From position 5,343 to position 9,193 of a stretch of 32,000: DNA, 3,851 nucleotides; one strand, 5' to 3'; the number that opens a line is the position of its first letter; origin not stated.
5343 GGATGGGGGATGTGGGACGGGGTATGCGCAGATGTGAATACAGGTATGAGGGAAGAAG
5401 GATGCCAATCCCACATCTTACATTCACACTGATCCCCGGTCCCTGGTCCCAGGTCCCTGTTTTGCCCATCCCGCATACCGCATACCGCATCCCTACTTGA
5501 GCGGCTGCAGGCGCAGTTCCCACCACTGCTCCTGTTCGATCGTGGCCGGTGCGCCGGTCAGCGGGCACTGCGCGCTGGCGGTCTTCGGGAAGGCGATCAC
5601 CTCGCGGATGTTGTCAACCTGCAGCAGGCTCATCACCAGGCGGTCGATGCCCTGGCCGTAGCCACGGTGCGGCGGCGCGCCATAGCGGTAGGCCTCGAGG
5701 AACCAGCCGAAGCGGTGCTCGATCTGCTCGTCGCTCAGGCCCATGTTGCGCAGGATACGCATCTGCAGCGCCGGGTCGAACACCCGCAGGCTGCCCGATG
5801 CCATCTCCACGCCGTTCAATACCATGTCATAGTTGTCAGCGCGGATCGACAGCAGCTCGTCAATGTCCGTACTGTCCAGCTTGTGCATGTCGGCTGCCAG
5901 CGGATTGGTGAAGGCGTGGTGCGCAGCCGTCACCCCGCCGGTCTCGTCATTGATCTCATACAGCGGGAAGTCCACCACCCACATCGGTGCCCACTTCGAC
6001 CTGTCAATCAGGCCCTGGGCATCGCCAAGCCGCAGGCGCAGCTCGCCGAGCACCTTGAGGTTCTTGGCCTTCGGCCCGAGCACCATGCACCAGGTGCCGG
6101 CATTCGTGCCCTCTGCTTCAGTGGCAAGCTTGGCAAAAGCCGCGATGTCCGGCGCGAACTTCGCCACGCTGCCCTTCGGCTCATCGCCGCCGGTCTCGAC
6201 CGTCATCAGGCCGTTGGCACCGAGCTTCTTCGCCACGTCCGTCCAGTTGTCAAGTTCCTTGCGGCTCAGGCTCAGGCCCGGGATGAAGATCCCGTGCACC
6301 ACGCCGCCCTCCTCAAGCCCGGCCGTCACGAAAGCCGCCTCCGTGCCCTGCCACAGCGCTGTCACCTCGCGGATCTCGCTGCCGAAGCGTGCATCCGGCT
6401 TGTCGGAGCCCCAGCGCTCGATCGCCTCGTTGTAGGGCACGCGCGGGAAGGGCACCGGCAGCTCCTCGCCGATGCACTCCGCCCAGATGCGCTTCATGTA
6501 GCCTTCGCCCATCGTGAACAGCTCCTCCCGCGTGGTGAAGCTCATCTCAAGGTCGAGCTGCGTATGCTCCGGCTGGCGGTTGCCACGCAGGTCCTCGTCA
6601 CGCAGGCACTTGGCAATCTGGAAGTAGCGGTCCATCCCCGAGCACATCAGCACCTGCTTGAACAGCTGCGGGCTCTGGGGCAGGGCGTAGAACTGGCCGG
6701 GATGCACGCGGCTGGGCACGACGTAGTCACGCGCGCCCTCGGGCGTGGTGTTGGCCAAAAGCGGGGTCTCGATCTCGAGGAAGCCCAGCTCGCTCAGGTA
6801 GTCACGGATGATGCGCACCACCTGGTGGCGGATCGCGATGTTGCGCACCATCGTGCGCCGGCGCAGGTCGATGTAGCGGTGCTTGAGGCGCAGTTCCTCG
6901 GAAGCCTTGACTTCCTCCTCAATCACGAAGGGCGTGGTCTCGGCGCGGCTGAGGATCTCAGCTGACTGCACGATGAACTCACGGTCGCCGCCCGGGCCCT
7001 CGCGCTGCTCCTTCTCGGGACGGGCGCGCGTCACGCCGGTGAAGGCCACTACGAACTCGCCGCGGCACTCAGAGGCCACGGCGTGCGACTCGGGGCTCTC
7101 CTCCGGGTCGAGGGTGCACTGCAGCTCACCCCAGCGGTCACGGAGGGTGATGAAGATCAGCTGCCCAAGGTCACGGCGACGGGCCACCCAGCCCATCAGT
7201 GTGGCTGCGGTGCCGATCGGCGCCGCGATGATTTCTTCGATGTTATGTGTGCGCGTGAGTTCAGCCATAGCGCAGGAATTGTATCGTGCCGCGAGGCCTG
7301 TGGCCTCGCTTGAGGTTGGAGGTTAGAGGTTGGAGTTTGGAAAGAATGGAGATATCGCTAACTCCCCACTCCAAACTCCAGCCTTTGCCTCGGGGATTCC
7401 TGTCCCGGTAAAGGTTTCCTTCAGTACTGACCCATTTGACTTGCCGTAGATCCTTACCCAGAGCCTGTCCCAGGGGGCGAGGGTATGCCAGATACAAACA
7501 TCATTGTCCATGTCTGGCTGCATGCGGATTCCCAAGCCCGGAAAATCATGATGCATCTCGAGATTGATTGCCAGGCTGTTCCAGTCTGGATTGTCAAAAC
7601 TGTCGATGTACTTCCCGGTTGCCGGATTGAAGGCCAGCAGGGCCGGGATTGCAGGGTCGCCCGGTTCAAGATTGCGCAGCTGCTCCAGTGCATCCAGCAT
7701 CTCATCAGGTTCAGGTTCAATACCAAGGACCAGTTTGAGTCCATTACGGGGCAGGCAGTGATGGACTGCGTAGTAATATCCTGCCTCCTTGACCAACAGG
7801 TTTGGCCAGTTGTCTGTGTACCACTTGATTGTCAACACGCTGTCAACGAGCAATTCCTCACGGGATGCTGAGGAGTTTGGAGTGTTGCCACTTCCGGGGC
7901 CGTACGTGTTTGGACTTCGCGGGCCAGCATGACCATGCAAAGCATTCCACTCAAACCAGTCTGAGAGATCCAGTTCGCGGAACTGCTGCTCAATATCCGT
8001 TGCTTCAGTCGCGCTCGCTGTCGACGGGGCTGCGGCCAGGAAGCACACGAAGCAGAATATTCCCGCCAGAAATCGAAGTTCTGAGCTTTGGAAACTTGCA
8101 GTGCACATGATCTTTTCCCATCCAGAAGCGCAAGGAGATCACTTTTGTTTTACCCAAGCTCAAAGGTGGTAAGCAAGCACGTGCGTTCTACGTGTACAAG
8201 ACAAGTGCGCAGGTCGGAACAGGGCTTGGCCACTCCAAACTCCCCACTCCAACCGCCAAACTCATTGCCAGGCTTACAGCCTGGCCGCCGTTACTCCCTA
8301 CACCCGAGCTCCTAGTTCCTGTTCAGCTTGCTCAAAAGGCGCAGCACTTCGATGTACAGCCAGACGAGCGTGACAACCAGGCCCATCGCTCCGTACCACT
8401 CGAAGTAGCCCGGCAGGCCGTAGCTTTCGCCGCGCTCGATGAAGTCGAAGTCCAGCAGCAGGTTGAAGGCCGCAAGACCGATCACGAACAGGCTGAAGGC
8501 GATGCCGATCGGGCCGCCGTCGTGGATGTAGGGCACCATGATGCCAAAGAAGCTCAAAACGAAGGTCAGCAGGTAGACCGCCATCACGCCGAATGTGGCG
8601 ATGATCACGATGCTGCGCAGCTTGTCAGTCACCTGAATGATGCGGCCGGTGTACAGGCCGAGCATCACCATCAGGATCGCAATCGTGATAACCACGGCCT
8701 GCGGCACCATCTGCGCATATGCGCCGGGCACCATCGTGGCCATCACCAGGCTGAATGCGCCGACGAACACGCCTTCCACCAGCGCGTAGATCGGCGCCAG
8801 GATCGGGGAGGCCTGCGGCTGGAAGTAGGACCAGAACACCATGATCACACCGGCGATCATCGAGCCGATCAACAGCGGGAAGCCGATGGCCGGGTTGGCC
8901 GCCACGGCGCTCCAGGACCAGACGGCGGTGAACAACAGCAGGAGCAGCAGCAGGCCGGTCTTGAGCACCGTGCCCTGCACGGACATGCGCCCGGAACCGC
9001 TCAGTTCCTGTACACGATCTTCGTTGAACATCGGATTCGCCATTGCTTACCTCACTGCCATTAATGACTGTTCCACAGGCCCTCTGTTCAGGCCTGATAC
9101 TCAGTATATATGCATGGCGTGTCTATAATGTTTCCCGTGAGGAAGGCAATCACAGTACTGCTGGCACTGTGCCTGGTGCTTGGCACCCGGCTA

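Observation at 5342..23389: Pervasive tandem arrays with strict 7-nt periodicity fill the intergenic spacers (at least 10 loci)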

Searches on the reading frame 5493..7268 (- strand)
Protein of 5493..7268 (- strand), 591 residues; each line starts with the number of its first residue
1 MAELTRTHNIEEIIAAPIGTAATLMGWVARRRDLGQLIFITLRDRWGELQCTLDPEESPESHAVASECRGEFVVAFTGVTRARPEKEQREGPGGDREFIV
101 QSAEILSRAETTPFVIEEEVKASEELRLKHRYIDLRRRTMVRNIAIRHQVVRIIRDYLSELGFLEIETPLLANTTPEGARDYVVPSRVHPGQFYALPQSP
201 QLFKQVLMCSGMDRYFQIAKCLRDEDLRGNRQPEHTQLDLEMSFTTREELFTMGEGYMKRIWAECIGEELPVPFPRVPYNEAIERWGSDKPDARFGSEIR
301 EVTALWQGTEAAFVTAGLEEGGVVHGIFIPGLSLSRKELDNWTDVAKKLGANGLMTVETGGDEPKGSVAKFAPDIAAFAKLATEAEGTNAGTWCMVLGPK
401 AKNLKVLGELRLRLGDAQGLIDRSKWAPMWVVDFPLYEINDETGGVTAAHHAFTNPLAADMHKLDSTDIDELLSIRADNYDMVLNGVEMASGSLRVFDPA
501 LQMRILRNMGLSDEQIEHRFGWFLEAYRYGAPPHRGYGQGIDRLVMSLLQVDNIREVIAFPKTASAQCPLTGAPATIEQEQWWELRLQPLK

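Call 10: search_protein_families(library=pfam, proteins=[window:5493-7268:-])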
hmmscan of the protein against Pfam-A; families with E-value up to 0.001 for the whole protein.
window:5493-7268:- (591 aa): 3 families
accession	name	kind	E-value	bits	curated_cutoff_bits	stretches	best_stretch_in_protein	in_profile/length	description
PF00152.25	tRNA-synt_2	-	2.9e-110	368.6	25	1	123-563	1-307/308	tRNA synthetases class II (D, K and N)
PF01336.31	tRNA_anti-codon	-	1.3e-11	44.7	27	1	23-106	2-75/75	OB-fold nucleic acid binding domain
PF02938.19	GAD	-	1.7e-08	35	23.4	1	318-396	5-84/95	GAD domain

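Call 13: find_encoding_contigs(protein=window:5493-7268:-, flank=10000, max_places=6)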
Protein window:5493-7268:- (591 aa): 5 contigs read that carry it; 3 places shown.
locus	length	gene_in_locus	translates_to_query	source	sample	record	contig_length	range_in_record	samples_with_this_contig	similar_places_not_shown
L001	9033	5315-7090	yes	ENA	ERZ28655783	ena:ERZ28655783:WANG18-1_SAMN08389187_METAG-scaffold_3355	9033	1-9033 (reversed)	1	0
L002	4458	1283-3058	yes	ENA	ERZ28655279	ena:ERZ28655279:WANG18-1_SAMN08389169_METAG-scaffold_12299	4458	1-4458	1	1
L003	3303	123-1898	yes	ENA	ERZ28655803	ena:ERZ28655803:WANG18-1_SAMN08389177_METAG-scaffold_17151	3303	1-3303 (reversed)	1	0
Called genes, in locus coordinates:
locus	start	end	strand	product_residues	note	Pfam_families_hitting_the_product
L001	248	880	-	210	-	PF00929:RNase_T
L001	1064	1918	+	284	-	PF01311:Bac_export_1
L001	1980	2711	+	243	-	-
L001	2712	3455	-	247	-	PF07833:Cu_amine_oxidN1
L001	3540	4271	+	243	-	PF12811:BaxI_1, PF01027:Bax1-I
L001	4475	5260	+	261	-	-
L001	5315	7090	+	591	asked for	PF01336:tRNA_anti-codon, PF00152:tRNA-synt_2, PF02938:GAD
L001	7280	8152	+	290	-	PF00702:Hydrolase (faint), PF13344:Hydrolase_6, PF13242:Hydrolase_like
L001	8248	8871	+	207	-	PF01797:Y1_Tnp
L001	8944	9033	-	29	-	?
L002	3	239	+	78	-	?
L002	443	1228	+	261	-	-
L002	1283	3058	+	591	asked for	PF01336:tRNA_anti-codon, PF00152:tRNA-synt_2, PF02938:GAD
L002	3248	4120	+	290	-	PF00702:Hydrolase (faint), PF13344:Hydrolase_6, PF13242:Hydrolase_like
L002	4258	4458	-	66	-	?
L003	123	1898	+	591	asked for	PF01336:tRNA_anti-codon, PF00152:tRNA-synt_2, PF02938:GAD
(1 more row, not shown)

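Call 39: find_homologous_proteins(query=window:5493-7268:-, max_evalue=1e-50)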
Query window:5493-7268:- (591 aa): 7999 proteins with E <= 1e-50 among 8000 candidates; the best 120 are listed.
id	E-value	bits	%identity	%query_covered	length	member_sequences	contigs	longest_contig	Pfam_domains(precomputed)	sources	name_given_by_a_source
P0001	0.0e+0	1361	100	100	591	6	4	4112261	PF01336.32,PF02938.20,PF00152.26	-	-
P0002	0.0e+0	1210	88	100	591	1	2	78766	PF01336.32,PF02938.20,PF00152.26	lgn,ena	-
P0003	0.0e+0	1199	87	100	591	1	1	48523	PF01336.32,PF02938.20,PF00152.26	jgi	jgi:aspartyl-tRNA synthetase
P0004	1.5e-282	957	70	100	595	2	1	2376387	PF01336.32,PF02938.20,PF00152.26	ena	-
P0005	4.6e-280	948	69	100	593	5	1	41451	PF01336.32,PF02938.20,PF00152.26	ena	-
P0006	2.1e-279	946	69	100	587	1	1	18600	PF01336.32,PF02938.20,PF00152.26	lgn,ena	-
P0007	2.6e-274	929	69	100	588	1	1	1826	PF01336.32,PF02938.20,PF00152.26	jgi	-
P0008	1.9e-272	923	68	100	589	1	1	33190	PF01336.32,PF02938.20,PF00152.26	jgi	jgi:aspartyl-tRNA synthetase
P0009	2.4e-270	916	69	99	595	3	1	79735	PF01336.32,PF02938.20,PF00152.26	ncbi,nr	ncbi:aspartate--tRNA ligase [bacterium]|nr:aspartate--tRNA ligase [bacterium]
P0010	6.6e-270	915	68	99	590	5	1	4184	PF01336.32,PF00152.26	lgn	-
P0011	2.2e-269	913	66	99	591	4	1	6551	PF01336.32,PF00152.26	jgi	-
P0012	2.4e-269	913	67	100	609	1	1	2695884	PF01336.32,PF02938.20,PF00152.26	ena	-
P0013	4.2e-266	902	66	100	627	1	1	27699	PF01336.32,PF02938.20,PF00152.26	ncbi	-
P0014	6.3e-265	898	68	99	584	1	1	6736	PF01336.32,PF02938.20,PF00152.26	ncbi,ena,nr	ncbi:aspartate--tRNA ligase [bacterium]|nr:aspartate--tRNA ligase [bacterium]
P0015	1.2e-264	898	67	100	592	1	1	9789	PF01336.32,PF02938.20,PF00152.26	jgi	jgi:aspartyl-tRNA synthetase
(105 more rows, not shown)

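Call 40: find_encoding_contigs(protein=P0002, flank=10000, max_places=2)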
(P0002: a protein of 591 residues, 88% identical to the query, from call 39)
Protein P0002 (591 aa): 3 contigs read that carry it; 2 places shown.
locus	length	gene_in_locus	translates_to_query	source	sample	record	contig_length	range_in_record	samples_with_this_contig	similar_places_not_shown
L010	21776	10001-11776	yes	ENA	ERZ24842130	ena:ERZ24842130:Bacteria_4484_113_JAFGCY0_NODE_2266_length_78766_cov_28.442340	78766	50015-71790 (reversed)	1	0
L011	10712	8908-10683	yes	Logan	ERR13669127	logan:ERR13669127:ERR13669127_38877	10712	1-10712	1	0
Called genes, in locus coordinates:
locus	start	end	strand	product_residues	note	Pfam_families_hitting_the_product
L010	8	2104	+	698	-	PF00005:ABC_tran, PF02463:SMC_N (faint), PF13175:AAA_15 (faint), PF13476:AAA_23 (faint), PF13304:AAA_21 (faint), PF13401:AAA_22 (faint), PF12848:ABC_tran_Xtn, PF00005:ABC_tran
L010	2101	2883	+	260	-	PF00753:Lactamase_B, PF23023:Anti-Pycsar_Apyc1, PF12706:Lactamase_B_2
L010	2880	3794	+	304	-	-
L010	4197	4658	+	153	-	-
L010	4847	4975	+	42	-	-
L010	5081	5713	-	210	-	PF00929:RNase_T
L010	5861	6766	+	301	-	PF01311:Bac_export_1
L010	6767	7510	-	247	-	PF07833:Cu_amine_oxidN1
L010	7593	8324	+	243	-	PF12811:BaxI_1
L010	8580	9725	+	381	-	PF18848:baeRF_family6, PF18845:baeRF_family3, PF18849:baeRF_family7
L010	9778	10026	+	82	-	-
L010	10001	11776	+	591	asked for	PF01336:tRNA_anti-codon, PF00152:tRNA-synt_2, PF02938:GAD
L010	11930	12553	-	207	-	PF01797:Y1_Tnp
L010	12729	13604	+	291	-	PF00702:Hydrolase, PF13344:Hydrolase_6, PF13242:Hydrolase_like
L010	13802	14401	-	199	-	PF01797:Y1_Tnp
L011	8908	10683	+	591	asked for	PF01336:tRNA_anti-codon, PF00152:tRNA-synt_2, PF02938:GAD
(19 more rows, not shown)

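Call 41: find_encoding_contigs(protein=P0004, flank=10000, max_places=2)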
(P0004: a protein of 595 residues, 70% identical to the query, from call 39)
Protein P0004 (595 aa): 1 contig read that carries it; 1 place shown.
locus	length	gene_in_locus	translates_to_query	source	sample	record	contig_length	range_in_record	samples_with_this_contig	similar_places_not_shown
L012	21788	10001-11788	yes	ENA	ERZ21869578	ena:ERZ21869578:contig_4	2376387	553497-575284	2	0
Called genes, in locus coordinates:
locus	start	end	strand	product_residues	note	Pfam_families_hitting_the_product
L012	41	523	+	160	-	PF00578:AhpC-TSA, PF08534:Redoxin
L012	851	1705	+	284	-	PF00702:Hydrolase, PF13344:Hydrolase_6, PF13242:Hydrolase_like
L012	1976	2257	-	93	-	-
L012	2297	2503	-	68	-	PF13443:HTH_26, PF12844:HTH_19 (weak), PF13560:HTH_31, PF01381:HTH_3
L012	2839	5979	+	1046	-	PF00801:PKD (weak), PF18911:PKD_4 (weak), PF22352:K319L-like_PKD (faint), PF18911:PKD_4 (weak)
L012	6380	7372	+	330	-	PF01548:DEDD_Tnp_IS110, PF02371:Transposase_20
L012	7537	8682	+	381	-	PF06267:DUF1028, PF07719:TPR_2 (faint), PF13371:TPR_9 (weak)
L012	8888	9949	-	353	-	-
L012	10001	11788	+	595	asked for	PF01336:tRNA_anti-codon, PF00152:tRNA-synt_2, PF02938:GAD (weak)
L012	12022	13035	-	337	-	PF20030:bpMoxR, PF07726:AAA_3, PF07728:AAA_5, PF17863:AAA_lid_2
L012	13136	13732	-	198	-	-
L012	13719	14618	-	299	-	PF00082:Peptidase_S8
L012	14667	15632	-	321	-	-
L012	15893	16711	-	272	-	-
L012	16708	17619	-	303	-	PF00005:ABC_tran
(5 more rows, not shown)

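Call 42: find_encoding_contigs(protein=P0012, flank=10000, max_places=2)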
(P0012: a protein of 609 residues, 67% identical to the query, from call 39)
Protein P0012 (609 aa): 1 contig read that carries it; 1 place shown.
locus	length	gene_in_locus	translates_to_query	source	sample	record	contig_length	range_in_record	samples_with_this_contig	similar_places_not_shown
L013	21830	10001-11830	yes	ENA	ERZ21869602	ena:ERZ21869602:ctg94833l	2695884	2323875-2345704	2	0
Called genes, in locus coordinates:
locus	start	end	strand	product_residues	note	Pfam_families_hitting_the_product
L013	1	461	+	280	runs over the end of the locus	PF13360:PQQ_2 (faint)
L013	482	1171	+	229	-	PF12762:DDE_Tnp_IS1595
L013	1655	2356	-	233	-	PF21982:RecX_HTH1, PF02631:RecX_HTH2 (weak)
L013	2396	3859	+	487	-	PF01743:PolyA_pol (weak), PF12627:PolyA_pol_RNAbd, PF01966:HD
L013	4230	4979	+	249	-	PF01259:SAICAR_synt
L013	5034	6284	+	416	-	-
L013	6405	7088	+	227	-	-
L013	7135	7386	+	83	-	PF02700:PurS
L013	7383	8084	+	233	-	PF07685:GATase_3 (weak), PF13507:GATase_5, PF01965:DJ-1_PfpI (weak)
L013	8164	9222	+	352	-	PF06267:DUF1028, PF07719:TPR_2 (faint)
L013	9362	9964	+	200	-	-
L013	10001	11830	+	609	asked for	PF01336:tRNA_anti-codon, PF00152:tRNA-synt_2, PF02938:GAD (faint)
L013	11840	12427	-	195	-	PF06078:DUF937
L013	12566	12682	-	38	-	-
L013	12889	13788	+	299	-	PF00106:adh_short, PF08659:KR, PF13561:adh_short_C2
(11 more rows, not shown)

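Call 43: find_encoding_contigs(protein=P0009, flank=10000, max_places=2)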
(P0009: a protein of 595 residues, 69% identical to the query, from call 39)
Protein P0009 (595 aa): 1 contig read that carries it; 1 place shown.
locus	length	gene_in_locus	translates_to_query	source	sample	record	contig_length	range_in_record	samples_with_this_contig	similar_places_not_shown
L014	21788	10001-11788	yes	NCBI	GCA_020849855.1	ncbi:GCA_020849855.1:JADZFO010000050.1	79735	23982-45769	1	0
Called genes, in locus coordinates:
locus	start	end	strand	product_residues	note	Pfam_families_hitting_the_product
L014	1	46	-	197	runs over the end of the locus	PF05163:DinB (weak)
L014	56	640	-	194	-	PF05163:DinB (faint), PF12867:DinB_2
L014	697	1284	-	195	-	PF05163:DinB (faint), PF12867:DinB_2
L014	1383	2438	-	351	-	PF00702:Hydrolase (faint), PF05116:S6PP (faint), PF08282:Hydrolase_3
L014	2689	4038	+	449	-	PF21088:MS_channel_1st, PF00924:MS_channel_2nd, PF21082:MS_channel_3rd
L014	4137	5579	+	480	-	PF01883:FeS_assembly_P, PF10609:ParA, PF00142:Fer4_NifH (faint), PF01656:CbiA, PF09140:MipZ, PF13614:AAA_31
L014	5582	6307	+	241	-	PF02517:Rce1-like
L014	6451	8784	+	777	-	PF00801:PKD, PF18911:PKD_4, PF22352:K319L-like_PKD (faint), PF06739:SBBP (faint)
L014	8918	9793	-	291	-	PF05368:NmrA, PF13460:NAD_binding_10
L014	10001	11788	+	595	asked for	PF01336:tRNA_anti-codon, PF00152:tRNA-synt_2, PF02938:GAD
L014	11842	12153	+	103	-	PF01909:NTP_transf_2, PF18765:Polbeta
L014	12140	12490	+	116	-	PF01934:HepT-like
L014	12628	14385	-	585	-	PF13620:CarboxypepD_reg (weak), PF13715:CarbopepD_reg_2 (faint), PF17210:SdrD_B (faint), PF17802:SpaA (faint), PF25020:TTR_TEN1-4 (faint), PF13620:CarboxypepD_reg (weak), PF22904:NOMO1-like_2nd (weak), PF13620:CarboxypepD_reg (weak), +1 more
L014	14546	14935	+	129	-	-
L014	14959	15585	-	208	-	-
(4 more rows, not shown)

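Call 59: find_encoding_contigs(protein=P0003, flank=10000, max_places=1)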
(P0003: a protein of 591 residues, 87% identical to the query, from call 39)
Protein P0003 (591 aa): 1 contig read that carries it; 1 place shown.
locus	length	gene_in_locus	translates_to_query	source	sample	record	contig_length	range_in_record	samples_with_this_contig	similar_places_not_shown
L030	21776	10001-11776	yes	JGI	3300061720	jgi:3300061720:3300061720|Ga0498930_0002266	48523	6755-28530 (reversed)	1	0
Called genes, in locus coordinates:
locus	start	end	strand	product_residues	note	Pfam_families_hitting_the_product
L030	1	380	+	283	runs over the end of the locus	PF00520:Ion_trans, PF08016:PKD_channel (faint)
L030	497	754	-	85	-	PF10387:DUF2442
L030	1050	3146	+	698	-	PF00005:ABC_tran, PF02463:SMC_N (faint), PF13175:AAA_15 (faint), PF13476:AAA_23 (faint), PF13238:AAA_18 (faint), PF13304:AAA_21 (weak), PF12848:ABC_tran_Xtn, PF00005:ABC_tran, +1 more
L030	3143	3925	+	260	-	PF00753:Lactamase_B, PF23023:Anti-Pycsar_Apyc1, PF12706:Lactamase_B_2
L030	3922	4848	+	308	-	-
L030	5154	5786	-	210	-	PF00929:RNase_T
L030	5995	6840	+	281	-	PF01311:Bac_export_1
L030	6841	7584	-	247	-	PF07833:Cu_amine_oxidN1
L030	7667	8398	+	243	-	PF12811:BaxI_1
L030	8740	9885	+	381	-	PF18855:baeRF_family11 (faint), PF18848:baeRF_family6, PF18845:baeRF_family3, PF18849:baeRF_family7, PF18851:baeRF_family8 (weak)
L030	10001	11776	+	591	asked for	PF01336:tRNA_anti-codon, PF00152:tRNA-synt_2, PF02938:GAD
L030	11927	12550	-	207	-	PF01797:Y1_Tnp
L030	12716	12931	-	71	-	-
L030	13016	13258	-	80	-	-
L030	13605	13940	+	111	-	PF00085:Thioredoxin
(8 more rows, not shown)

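Call 60: find_encoding_contigs(protein=P0008, flank=10000, max_places=1)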
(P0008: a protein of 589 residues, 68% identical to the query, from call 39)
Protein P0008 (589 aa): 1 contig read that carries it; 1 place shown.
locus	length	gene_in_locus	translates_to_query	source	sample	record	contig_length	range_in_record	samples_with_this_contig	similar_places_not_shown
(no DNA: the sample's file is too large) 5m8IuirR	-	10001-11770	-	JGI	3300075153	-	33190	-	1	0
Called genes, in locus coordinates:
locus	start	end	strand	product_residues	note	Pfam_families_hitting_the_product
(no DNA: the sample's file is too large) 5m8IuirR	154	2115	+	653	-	PF02518:HATPase_c, PF13589:HATPase_c_3, PF01119:DNA_mis_repair, PF08676:MutL_C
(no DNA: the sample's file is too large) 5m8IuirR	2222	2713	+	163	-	PF01475:FUR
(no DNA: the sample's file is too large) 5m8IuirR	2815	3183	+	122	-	PF01597:GCV_H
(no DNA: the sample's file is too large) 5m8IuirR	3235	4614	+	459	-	PF02347:GDC-P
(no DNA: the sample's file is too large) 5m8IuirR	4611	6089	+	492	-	PF02347:GDC-P, PF21478:GcvP2_C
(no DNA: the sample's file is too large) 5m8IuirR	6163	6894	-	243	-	PF00483:NTP_transferase, PF12804:NTP_transf_3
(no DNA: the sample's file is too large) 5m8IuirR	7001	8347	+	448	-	-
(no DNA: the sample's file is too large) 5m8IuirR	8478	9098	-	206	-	PF01281:Ribosomal_L9_N, PF03948:Ribosomal_L9_C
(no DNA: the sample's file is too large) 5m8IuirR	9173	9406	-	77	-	PF01084:Ribosomal_S18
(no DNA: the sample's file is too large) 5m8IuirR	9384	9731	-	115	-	PF01250:Ribosomal_S6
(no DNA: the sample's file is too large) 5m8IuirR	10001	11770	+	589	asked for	PF01336:tRNA_anti-codon, PF00152:tRNA-synt_2, PF02938:GAD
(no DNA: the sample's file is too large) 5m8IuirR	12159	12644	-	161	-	-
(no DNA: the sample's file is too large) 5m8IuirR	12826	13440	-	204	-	?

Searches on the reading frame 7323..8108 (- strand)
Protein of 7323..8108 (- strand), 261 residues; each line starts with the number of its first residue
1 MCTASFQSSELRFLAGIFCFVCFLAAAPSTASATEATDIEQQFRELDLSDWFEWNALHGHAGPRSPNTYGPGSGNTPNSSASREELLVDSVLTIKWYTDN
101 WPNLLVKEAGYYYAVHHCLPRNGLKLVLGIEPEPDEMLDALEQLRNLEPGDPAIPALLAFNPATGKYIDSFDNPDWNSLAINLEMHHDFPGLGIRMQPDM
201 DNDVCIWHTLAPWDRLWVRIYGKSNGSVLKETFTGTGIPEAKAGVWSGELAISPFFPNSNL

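Call 10: search_protein_families(library=pfam, proteins=[window:7323-8108:-])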
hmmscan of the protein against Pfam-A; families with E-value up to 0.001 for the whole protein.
window:7323-8108:- (261 aa): 0 families

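Call 58: search_protein_families(library=ncbifam, proteins=[window:7323-8108:-])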
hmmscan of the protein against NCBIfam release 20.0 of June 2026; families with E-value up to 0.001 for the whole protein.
window:7323-8108:- (261 aa): 0 families

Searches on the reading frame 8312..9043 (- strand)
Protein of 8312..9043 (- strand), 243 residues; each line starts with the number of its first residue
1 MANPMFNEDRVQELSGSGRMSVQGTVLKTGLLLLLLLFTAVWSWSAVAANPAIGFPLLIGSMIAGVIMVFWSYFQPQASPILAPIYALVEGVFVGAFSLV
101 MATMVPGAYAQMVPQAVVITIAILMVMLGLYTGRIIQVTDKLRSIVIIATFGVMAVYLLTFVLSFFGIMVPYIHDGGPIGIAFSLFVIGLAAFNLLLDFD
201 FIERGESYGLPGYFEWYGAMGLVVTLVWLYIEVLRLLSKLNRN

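Call 10: search_protein_families(library=pfam, proteins=[window:8312-9043:-])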
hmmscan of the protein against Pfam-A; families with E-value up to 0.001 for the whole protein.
window:8312-9043:- (243 aa): 2 families
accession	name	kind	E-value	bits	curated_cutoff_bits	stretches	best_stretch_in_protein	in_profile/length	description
PF12811.12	BaxI_1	-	7.9e-72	242.1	26.2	1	3-241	1-232/233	Bax inhibitor 1 like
PF01027.25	Bax1-I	-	3.8e-06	27.3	34.1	1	31-237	10-207/207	Inhibitor of apoptosis-promoting Bax1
